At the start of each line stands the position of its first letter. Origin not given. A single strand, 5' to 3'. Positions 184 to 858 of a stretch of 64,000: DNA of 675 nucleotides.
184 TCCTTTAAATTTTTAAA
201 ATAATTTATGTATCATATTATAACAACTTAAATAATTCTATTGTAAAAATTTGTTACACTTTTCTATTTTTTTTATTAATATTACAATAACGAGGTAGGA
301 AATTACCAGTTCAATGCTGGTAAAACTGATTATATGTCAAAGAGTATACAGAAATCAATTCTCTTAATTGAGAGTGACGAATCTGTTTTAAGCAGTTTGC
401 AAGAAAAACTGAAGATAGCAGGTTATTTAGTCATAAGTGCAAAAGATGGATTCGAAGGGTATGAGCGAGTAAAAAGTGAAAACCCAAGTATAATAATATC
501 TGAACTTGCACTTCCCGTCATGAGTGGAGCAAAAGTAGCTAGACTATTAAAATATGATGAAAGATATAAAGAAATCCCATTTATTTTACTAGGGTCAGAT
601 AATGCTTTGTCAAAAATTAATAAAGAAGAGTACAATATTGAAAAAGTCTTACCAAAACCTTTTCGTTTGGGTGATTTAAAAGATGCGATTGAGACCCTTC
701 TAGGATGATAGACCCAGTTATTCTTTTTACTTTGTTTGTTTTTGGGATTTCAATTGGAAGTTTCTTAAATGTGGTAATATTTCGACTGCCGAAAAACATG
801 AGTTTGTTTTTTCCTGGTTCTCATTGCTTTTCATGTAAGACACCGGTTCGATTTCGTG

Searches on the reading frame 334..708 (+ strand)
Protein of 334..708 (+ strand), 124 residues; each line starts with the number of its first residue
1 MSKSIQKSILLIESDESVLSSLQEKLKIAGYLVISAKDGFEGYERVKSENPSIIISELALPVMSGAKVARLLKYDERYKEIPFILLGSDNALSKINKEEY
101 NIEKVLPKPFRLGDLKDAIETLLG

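Call 14: search_protein_families(library=pfam, proteins=[window:334-708:+], max_evalue=0.001)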
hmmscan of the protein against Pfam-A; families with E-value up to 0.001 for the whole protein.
window:334-708:+ (124 aa): 1 family
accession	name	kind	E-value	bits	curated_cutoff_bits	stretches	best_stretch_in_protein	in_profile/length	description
PF00072.30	Response_reg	-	2.5e-13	50.6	30.2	1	9-120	1-111/111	Response regulator receiver domain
